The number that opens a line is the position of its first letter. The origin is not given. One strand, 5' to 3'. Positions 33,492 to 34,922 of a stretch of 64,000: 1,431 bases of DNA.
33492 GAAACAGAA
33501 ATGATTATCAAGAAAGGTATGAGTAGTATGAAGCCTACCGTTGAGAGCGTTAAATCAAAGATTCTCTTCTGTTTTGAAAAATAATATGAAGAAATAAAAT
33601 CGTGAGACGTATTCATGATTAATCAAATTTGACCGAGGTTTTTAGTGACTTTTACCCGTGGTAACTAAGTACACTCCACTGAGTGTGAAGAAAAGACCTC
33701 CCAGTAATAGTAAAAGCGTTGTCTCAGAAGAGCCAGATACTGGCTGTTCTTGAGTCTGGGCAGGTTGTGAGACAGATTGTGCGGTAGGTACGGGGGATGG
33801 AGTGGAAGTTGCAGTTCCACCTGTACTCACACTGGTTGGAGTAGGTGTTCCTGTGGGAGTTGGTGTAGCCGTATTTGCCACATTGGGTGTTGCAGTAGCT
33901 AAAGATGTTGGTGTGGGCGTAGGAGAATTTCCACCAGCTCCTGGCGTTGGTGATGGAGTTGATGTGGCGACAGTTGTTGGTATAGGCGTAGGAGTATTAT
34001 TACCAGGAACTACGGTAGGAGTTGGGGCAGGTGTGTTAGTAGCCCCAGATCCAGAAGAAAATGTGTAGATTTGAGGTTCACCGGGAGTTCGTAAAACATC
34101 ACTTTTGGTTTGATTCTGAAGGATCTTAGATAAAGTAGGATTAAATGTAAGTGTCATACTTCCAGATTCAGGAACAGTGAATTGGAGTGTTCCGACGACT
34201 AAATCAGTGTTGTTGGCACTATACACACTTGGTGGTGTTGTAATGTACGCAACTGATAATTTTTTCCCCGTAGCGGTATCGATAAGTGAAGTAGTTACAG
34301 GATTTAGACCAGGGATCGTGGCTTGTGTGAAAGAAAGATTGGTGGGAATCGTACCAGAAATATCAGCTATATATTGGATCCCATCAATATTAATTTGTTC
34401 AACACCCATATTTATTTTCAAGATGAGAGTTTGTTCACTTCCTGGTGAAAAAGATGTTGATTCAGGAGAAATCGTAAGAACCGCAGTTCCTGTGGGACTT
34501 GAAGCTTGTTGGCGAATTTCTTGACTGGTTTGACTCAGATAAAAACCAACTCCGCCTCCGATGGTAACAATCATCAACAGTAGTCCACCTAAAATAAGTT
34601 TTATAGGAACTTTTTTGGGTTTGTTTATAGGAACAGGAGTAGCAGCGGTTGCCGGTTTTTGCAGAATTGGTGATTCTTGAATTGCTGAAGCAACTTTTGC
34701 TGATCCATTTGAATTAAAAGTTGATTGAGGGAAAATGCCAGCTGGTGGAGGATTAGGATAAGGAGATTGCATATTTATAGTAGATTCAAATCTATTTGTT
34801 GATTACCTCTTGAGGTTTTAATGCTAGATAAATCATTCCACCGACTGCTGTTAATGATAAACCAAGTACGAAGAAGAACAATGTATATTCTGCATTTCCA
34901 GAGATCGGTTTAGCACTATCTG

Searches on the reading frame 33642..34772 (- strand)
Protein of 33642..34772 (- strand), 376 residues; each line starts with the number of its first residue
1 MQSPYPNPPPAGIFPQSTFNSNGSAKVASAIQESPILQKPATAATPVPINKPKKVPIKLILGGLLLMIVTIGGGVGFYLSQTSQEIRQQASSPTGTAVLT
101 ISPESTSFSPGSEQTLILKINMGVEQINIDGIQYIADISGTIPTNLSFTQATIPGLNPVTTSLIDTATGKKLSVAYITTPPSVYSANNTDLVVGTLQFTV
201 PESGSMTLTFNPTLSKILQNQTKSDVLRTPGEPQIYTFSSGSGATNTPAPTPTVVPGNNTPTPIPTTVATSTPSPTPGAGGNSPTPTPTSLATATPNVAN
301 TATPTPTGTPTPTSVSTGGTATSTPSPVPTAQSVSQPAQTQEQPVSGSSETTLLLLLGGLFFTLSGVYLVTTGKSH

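Call 19: search_protein_families(library=pfam, proteins=[window:33642-34772:-], max_evalue=0.001)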
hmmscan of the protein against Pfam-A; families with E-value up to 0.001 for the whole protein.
window:33642-34772:- (376 aa): 0 families

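Call 78: search_protein_families(library=pfam, proteins=[window:33642-34772:-], max_evalue=1)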
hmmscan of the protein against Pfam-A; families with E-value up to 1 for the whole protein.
window:33642-34772:- (376 aa): 1 family
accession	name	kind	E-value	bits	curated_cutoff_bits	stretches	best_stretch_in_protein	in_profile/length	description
PF18283.7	CBM77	-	0.07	13.9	25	0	104-145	47-89/108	Carbohydrate binding module 77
